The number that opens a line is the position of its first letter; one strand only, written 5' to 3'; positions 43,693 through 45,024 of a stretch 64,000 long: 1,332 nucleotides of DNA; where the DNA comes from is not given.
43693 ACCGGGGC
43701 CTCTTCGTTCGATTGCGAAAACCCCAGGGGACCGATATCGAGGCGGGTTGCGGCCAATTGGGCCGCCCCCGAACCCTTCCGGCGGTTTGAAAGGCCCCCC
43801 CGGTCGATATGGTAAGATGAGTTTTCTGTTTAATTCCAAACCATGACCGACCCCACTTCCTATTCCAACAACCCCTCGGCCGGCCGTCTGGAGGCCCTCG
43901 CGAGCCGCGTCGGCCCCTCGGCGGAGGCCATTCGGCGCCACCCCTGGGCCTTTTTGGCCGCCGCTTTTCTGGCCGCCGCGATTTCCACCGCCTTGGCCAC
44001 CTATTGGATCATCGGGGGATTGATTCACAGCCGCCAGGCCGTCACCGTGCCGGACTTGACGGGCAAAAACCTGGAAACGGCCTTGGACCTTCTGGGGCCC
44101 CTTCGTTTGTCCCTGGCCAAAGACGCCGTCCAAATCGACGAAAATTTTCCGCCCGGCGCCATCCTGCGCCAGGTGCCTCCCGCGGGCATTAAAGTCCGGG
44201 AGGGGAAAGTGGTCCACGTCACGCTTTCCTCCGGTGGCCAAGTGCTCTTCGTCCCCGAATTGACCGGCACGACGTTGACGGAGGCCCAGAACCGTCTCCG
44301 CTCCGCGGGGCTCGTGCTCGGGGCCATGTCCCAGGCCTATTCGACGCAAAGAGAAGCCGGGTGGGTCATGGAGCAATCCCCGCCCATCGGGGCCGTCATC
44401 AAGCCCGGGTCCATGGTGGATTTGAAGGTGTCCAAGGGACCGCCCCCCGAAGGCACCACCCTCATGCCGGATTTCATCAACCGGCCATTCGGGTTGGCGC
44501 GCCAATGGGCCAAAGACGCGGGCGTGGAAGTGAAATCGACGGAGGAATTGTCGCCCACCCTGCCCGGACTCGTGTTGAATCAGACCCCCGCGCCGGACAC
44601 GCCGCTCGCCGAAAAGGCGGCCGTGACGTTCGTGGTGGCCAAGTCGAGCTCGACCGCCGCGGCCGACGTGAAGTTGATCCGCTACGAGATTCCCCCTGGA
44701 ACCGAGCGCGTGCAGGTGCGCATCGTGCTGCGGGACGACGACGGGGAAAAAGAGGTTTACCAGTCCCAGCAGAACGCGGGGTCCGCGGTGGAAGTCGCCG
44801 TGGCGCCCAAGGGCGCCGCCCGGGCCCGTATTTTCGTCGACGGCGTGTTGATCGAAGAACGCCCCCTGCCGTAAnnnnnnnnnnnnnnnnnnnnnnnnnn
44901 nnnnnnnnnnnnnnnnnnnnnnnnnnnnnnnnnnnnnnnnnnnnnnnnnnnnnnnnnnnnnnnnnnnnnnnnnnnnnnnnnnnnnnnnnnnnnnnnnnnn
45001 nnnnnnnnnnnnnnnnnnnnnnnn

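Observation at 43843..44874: Kinase-less PASTA protein in the position where PASTA Ser/Thr kinase (PrkC/PknB) usually sits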

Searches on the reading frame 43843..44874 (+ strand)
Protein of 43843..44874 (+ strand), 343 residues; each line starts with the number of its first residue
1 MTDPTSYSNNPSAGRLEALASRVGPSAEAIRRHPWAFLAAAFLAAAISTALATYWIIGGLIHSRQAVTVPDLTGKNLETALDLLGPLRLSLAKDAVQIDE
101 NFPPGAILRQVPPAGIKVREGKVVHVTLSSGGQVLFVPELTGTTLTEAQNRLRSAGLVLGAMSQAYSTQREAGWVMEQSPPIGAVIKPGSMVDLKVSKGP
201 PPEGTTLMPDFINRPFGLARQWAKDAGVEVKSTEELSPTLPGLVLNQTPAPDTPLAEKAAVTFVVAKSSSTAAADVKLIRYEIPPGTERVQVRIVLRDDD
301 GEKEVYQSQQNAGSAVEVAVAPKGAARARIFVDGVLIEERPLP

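Call 3: search_protein_families(library=pfam, proteins=[window:43843-44874:+], max_evalue=0.01)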
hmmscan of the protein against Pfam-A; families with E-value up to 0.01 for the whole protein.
window:43843-44874:+ (343 aa): 1 family
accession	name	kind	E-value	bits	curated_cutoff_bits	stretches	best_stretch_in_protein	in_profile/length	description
PF03793.24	PASTA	-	1.1e-36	125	23.2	3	137-198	3-64/64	PASTA domain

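Call 4: search_protein_families(library=ncbifam, proteins=[window:43843-44874:+], max_evalue=0.01)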
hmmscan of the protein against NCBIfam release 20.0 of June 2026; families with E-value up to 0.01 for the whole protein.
window:43843-44874:+ (343 aa): 2 families
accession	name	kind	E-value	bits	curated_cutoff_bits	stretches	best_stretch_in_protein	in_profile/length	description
NF033483.0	PknB_PASTA_kin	equivalog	1.5e-32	113.4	450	1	31-265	329-562/563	Stk1 family PASTA domain-containing Ser/Thr kinase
TIGR02214.1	spoVD_pbp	equivalog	0.0052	15.2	688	0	64-126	577-632/636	stage V sporulation protein D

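Call 6: find_homologous_proteins(query=window:43843-44874:+)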
Query window:43843-44874:+ (343 aa): 82 proteins with E <= 0.001 among 8000 candidates.
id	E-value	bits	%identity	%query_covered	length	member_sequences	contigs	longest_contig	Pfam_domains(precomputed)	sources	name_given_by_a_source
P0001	2.0e-201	686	93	100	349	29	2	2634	PF03793.25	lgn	-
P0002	3.9e-173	593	81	94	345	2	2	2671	PF03793.25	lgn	-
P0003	1.4e-159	549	75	99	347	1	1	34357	PF03793.25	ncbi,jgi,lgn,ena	-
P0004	6.0e-141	487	67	99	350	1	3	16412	PF03793.25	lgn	-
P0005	1.7e-124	433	61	96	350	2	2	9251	PF03793.25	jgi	jgi:serine/threonine-protein kinase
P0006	1.3e-120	421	59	95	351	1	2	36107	PF03793.25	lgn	-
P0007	2.7e-117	410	60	92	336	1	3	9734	PF03793.25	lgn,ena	-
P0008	1.5e-115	404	55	99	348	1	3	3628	PF03793.25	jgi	jgi:eukaryotic-like serine/threonine-protein kinase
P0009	1.1e-114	401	59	92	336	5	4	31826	PF03793.25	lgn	-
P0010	1.2e-114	401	59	92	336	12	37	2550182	PF03793.25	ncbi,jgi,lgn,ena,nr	ncbi:MAG: PASTA domain-containing protein [Elusimicrobia bacterium]|jgi:beta-lactam-binding protein 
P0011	9.3e-113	395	59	84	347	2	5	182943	PF03793.25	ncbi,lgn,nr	ncbi:MAG: PASTA domain-containing protein [Elusimicrobia bacterium]|nr:PASTA domain-containing prote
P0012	9.5e-113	395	55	99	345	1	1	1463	PF03793.25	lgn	-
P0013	2.5e-111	390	57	96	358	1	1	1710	PF03793.25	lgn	-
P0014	3.3e-111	390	57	96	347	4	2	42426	PF03793.25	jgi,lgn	jgi:beta-lactam-binding protein with PASTA domain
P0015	3.6e-111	390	58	91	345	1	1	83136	PF03793.25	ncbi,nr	ncbi:MAG: PASTA domain-containing protein [Elusimicrobia bacterium]|nr:PASTA domain-containing prote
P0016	2.0e-109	384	59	91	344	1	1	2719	PF03793.25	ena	-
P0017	2.2e-107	377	57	95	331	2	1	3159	PF03793.25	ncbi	-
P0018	9.7e-107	375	55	100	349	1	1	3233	PF03793.25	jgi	jgi:serine/threonine-protein kinase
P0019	2.2e-106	374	54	96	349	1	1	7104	PF03793.25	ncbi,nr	ncbi:MAG: PASTA domain-containing protein [Elusimicrobia bacterium]|nr:PASTA domain-containing prote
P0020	2.4e-106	374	56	96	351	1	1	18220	PF03793.25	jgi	jgi:serine/threonine-protein kinase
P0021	1.6e-105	371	57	89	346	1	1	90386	PF03793.25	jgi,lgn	jgi:beta-lactam-binding protein with PASTA domain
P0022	2.5e-105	370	54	97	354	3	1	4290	PF03793.25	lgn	-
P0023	1.3e-104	368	54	100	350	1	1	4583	PF03793.25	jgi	jgi:serine/threonine-protein kinase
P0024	2.4e-102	361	52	100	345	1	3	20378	PF03793.25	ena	-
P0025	8.6e-102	359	53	94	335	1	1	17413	PF03793.25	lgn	-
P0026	9.9e-102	359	50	99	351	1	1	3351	PF03793.25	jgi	jgi:eukaryotic-like serine/threonine-protein kinase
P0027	2.3e-99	351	54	95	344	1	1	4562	PF03793.25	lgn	-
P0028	4.8e-98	346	59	84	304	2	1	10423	PF03793.25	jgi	jgi:serine/threonine-protein kinase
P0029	7.8e-98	346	54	93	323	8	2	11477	PF03793.25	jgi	jgi:serine/threonine-protein kinase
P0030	9.9e-98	345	52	99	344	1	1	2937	PF03793.25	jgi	jgi:eukaryotic-like serine/threonine-protein kinase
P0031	4.3e-97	343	55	93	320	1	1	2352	PF03793.25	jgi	jgi:serine/threonine-protein kinase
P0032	8.1e-95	336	50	99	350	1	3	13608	PF03793.25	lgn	-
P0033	7.6e-93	329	50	97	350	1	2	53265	PF03793.25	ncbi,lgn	-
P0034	2.6e-92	328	51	88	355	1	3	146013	PF03793.25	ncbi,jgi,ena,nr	ncbi:MAG TPA: PASTA domain-containing protein [Elusimicrobiota bacterium]|nr:PASTA domain-containing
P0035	1.6e-89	318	49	96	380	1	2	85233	PF03793.25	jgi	-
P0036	1.1e-87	312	59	75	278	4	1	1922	PF03793.25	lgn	-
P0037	7.7e-87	310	49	95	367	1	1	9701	PF03793.25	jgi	jgi:eukaryotic-like serine/threonine-protein kinase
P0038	8.2e-87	310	57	77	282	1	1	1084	PF03793.25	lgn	-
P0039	8.2e-86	306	56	76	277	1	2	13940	PF03793.25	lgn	-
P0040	1.9e-85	305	61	66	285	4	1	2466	PF03793.25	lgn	-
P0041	2.0e-85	305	57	76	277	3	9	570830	PF03793.25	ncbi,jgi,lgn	jgi:beta-lactam-binding protein with PASTA domain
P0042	3.1e-84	301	55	79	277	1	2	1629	PF03793.25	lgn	-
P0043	3.5e-84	301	56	76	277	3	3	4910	PF03793.25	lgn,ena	-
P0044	1.9e-81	292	57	73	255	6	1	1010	PF03793.25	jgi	jgi:serine/threonine-protein kinase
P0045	4.6e-81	291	55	77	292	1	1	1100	PF03793.25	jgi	jgi:serine/threonine-protein kinase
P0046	6.5e-80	287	53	77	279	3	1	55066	PF03793.25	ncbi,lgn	-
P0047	3.2e-79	285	53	77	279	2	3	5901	PF03793.25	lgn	-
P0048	1.9e-78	282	55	75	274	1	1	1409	PF03793.25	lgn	-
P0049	2.2e-76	275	52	78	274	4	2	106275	PF03793.25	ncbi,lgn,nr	ncbi:MAG: PASTA domain-containing protein [Elusimicrobia bacterium]|nr:PASTA domain-containing prote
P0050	2.7e-61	226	40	85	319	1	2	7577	PF03793.25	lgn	-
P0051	2.3e-57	213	35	91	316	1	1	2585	PF03793.25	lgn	-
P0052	7.0e-43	165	37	89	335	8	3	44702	PF03793.25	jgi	-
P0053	2.6e-42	163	35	90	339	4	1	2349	PF03793.25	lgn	-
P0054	2.0e-24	105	31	59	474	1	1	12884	PF03793.25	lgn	-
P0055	9.2e-21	93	32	58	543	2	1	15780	PF07714.24,PF00069.32,PF03793.25,PF01636.30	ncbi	-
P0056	5.9e-20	90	32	57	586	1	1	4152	PF07714.24,PF00069.32,PF03793.25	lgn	-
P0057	2.7e-17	81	25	89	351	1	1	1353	PF03793.25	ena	-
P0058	3.0e-17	81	31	49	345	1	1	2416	PF03793.25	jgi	jgi:beta-lactam-binding protein with PASTA domain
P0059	1.2e-15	76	32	69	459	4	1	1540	PF07714.24,PF00069.32,PF03793.25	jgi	jgi:serine/threonine-protein kinase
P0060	1.3e-15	76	33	54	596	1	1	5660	PF07714.24,PF00069.32,PF03109.23,PF03793.25,PF17667.8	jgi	jgi:serine/threonine-protein kinase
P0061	7.7e-15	73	28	63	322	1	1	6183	PF03793.25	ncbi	ncbi:MAG: PASTA domain-containing protein, partial [Ornithinibacter sp.]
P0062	1.4e-14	72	30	62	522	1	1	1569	PF07714.24,PF00069.32,PF03793.25,PF01636.30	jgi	-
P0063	4.3e-14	71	36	39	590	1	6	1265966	PF07714.24,PF00069.32,PF03109.23,PF03793.25,PF17667.8,PF01636.30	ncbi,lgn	-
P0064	1.7e-13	69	37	30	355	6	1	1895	PF03793.25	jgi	jgi:serine/threonine-protein kinase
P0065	1.7e-13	69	31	71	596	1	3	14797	PF07714.24,PF00069.32,PF03109.23,PF03793.25,PF17667.8,PF01636.30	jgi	jgi:serine/threonine-protein kinase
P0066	4.8e-13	67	29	60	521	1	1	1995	PF07714.24,PF00069.32,PF03793.25,PF17667.8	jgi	jgi:serine/threonine-protein kinase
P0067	1.8e-11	62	32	59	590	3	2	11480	PF07714.24,PF00069.32,PF03109.23,PF03793.25,PF17667.8,PF01636.30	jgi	jgi:eukaryotic-like serine/threonine-protein kinase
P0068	2.1e-11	62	30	58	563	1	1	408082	PF07714.24,PF00069.32,PF03109.23,PF03793.25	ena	-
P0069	4.2e-11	61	30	53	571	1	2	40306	PF07714.24,PF00069.32,PF03109.23,PF03793.25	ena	-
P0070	9.6e-11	60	40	29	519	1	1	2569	PF07714.24,PF00069.32,PF03793.25,PF01636.30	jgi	jgi:hypothetical protein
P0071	2.2e-10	58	32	66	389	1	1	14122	PF03793.25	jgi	-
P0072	1.5e-9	56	29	61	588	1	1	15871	PF07714.24,PF00069.32,PF03109.23,PF03793.25,PF17667.8,PF01636.30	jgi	jgi:beta-lactam-binding protein with PASTA domain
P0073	4.3e-9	54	32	40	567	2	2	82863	PF07714.24,PF00069.32,PF03109.23,PF03793.25,PF01636.30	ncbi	-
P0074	1.5e-8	52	31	42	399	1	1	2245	PF07714.24,PF00069.32,PF03793.25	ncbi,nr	ncbi:MAG TPA: PASTA domain-containing protein, partial [Candidatus Limnocylindrales bacterium]|nr:PA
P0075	1.6e-8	52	30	53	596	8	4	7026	PF07714.24,PF00069.32,PF03109.23,PF03793.25,PF01636.30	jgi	jgi:serine/threonine-protein kinase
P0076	3.2e-8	51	26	53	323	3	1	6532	PF03793.25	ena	-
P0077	4.2e-8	51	32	38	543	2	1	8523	PF07714.24,PF00069.32,PF03109.23,PF03793.25,PF01636.30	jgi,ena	jgi:serine/threonine-protein kinase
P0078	4.6e-8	51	32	40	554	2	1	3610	PF03793.25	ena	-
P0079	1.1e-7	50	34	38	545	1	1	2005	PF07714.24,PF00069.32,PF03793.25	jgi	-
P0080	1.3e-7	49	29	35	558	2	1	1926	PF07714.24,PF00069.32,PF03793.25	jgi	jgi:serine/threonine-protein kinase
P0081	8.6e-7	47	28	52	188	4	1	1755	PF03793.25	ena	-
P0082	1.7e-6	46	27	38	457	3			PF03793.25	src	-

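Call 8: find_encoding_contigs(protein=P0010, flank=10000, max_places=3)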
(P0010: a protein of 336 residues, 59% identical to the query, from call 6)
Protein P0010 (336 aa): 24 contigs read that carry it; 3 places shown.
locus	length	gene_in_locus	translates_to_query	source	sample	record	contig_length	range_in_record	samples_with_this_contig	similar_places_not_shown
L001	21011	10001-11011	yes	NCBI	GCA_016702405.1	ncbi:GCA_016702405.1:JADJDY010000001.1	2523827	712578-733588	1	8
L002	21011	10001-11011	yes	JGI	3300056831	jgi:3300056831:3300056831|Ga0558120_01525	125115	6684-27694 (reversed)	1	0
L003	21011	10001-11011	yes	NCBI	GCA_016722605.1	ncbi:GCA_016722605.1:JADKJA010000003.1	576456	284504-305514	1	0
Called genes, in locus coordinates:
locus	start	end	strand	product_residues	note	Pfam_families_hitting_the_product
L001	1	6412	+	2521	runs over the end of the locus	-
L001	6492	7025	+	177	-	PF01327:Pep_deformylase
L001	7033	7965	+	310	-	PF00551:Formyl_trans_N, PF02911:Formyl_trans_C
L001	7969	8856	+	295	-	PF01435:Peptidase_M48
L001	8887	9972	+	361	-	PF21016:RlmN_N, PF04055:Radical_SAM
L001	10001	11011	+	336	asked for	PF03793:PASTA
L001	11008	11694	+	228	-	PF00834:Ribul_P_3_epim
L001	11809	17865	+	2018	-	PF01835:MG2, PF17972:bMG5 (faint), PF07703:A2M_BRD, PF00207:A2M, PF17973:bMG10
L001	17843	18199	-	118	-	-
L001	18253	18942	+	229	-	-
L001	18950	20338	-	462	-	PF00015:MCPsignal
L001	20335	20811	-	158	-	-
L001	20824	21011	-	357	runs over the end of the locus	-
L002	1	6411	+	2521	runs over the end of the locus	-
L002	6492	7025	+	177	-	PF01327:Pep_deformylase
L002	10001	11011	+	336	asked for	PF03793:PASTA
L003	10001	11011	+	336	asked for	PF03793:PASTA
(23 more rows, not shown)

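Call 9: find_encoding_contigs(protein=P0041, flank=10000, max_places=2)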
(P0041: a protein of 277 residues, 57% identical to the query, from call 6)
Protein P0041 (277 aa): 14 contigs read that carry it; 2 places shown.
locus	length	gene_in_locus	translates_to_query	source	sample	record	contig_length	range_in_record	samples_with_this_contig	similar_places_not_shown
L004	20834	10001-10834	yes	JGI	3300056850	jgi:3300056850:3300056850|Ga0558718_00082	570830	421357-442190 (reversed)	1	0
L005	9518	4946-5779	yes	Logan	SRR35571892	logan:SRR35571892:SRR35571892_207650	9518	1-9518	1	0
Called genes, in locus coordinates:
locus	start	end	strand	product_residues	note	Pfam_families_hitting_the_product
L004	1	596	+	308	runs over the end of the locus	PF01547:SBP_bac_1, PF13531:SBP_bac_11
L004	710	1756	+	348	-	PF02463:SMC_N (faint), PF00005:ABC_tran, PF13304:AAA_21 (weak), PF08402:TOBE_2 (weak)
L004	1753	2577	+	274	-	PF00528:BPD_transp_1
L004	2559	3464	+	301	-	PF00528:BPD_transp_1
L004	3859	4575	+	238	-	-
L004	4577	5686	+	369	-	PF02646:RmuC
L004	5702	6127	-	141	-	PF01521:Fe-S_biosyn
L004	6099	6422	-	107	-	PF01521:Fe-S_biosyn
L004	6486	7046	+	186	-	PF01327:Pep_deformylase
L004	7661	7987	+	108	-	PF02911:Formyl_trans_C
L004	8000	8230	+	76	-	-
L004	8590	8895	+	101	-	PF01435:Peptidase_M48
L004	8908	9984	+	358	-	PF21016:RlmN_N (weak), PF04055:Radical_SAM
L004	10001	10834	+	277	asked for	PF03793:PASTA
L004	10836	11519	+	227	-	PF00834:Ribul_P_3_epim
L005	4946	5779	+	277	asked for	PF03793:PASTA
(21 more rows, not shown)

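Call 11: find_encoding_contigs(protein=P0052, flank=8000, max_places=2)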
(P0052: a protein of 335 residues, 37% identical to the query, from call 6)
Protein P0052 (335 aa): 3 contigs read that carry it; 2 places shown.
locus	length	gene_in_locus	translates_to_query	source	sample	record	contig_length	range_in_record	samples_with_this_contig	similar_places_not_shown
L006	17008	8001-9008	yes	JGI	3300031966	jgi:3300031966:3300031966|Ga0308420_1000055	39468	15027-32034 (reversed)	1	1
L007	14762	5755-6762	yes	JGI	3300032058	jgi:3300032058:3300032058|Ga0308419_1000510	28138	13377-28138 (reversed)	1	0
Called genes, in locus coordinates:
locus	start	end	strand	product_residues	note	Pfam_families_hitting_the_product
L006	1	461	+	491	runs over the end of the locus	PF08323:Glyco_transf_5, PF13439:Glyco_transf_4 (faint), PF20706:GT4-conflict, PF00534:Glycos_transf_1, PF13692:Glyco_trans_1_4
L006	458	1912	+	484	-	PF18949:DUF5693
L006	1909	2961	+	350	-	PF04230:PS_pyruv_trans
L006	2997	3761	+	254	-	PF18075:FtsX_ECD (weak)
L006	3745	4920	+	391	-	PF11932:DUF3450 (faint), PF17675:APG6_N (faint), PF01551:Peptidase_M23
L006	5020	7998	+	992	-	PF13485:Peptidase_MA_2, PF26549:Tricorn_N (weak), PF07676:PD40 (faint)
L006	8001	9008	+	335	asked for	PF03793:PASTA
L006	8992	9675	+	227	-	PF00834:Ribul_P_3_epim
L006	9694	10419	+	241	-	PF24481:CT398_CC, PF02591:Zn_ribbon_9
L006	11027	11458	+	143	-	PF02381:MraZ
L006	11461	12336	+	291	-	PF01795:Methyltransf_5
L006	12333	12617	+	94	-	-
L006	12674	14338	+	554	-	PF03717:PBP_dimer (faint), PF00905:Transpeptidase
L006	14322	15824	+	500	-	PF01225:Mur_ligase, PF08245:Mur_ligase_M, PF02875:Mur_ligase_C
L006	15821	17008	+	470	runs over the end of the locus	PF08245:Mur_ligase_M, PF02875:Mur_ligase_C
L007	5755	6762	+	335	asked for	PF03793:PASTA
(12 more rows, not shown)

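Call 12: find_encoding_contigs(protein=P0054, flank=8000, max_places=2)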
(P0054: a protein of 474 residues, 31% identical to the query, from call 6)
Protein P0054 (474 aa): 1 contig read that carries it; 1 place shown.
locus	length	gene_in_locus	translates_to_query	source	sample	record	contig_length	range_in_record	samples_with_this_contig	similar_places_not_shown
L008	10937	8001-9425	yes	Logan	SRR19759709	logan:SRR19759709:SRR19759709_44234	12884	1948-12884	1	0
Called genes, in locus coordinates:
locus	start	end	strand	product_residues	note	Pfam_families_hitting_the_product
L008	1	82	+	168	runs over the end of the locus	PF06897:DUF1269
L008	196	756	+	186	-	PF01558:POR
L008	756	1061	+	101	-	PF00037:Fer4 (weak)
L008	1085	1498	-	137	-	PF01814:Hemerythrin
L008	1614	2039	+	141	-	-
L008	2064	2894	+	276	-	PF00561:Abhydrolase_1 (faint), PF01674:Lipase_2 (weak)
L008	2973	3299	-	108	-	PF09851:SHOCT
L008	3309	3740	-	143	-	PF19850:DUF6325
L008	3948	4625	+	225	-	PF11139:SfLAP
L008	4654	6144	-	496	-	PF00370:FGGY_N, PF02782:FGGY_C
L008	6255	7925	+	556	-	PF00916:Sulfate_transp, PF16983:MFS_MOT1 (weak)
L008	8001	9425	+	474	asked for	PF03793:PASTA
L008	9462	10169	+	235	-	PF03372:Exo_endo_phos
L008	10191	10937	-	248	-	?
